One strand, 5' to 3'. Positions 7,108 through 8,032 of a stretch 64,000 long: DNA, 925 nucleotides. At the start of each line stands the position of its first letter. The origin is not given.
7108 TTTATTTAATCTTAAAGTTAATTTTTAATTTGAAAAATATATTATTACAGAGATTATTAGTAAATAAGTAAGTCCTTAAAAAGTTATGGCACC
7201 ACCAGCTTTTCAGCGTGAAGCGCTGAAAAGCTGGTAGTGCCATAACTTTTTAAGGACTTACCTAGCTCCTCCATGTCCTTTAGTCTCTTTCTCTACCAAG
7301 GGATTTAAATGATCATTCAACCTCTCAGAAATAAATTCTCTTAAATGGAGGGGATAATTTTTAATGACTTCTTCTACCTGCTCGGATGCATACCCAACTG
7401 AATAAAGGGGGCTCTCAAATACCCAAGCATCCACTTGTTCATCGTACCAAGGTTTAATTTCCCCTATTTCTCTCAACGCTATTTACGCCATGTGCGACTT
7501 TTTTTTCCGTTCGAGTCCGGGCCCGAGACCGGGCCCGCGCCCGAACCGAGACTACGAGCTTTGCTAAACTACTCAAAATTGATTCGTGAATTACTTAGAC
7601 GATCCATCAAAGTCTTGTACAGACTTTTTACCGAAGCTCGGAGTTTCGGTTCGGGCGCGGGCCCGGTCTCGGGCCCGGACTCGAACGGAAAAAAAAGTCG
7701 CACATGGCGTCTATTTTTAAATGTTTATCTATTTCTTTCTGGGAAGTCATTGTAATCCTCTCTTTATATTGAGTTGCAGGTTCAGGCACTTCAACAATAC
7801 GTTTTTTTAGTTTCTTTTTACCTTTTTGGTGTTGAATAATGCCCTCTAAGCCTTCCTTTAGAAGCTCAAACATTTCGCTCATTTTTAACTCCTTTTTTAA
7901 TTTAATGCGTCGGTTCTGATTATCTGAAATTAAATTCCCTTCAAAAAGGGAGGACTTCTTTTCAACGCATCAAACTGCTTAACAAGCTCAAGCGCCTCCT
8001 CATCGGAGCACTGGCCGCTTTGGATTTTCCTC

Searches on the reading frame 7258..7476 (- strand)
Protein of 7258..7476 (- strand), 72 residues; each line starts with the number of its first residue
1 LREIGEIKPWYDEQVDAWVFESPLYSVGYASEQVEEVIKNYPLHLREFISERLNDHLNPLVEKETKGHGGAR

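Call 82: search_protein_families(library=pfam, proteins=[window:7258-7476:-], max_evalue=1)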
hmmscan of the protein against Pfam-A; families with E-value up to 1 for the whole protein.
window:7258-7476:- (72 aa): 1 family
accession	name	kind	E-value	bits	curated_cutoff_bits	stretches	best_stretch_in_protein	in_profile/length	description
PF06440.16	DNA_pol3_theta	-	0.12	12.6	34.6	1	34-56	36-58/70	DNA polymerase III, theta subunit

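Call 83: search_protein_families(library=ncbifam, proteins=[window:7258-7476:-], max_evalue=1)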
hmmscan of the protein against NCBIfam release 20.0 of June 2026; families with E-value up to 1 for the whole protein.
window:7258-7476:- (72 aa): 0 families

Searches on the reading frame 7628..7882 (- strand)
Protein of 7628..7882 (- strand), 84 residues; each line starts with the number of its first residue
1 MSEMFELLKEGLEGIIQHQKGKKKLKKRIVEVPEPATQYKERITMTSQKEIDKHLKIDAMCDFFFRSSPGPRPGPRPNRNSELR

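Call 82: search_protein_families(library=pfam, proteins=[window:7628-7882:-], max_evalue=1)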
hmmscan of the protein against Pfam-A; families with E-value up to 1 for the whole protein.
window:7628-7882:- (84 aa): 1 family
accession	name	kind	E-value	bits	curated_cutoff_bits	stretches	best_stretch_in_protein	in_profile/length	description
PF13974.11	YebO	-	0.19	12.4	27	1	12-50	31-69/80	YebO-like protein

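Call 83: search_protein_families(library=ncbifam, proteins=[window:7628-7882:-], max_evalue=1)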
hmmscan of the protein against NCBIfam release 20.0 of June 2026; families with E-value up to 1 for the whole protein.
window:7628-7882:- (84 aa): 0 families

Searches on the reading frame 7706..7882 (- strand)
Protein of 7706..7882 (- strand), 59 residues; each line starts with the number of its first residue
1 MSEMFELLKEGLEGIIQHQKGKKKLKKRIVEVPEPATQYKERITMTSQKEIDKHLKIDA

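Call 82: search_protein_families(library=pfam, proteins=[window:7706-7882:-], max_evalue=1)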
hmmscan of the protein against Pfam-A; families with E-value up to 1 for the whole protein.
seq(59 aa): 1 family
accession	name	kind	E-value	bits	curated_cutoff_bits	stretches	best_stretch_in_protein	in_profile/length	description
PF13974.11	YebO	-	0.09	13.4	27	1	12-50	31-69/80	YebO-like protein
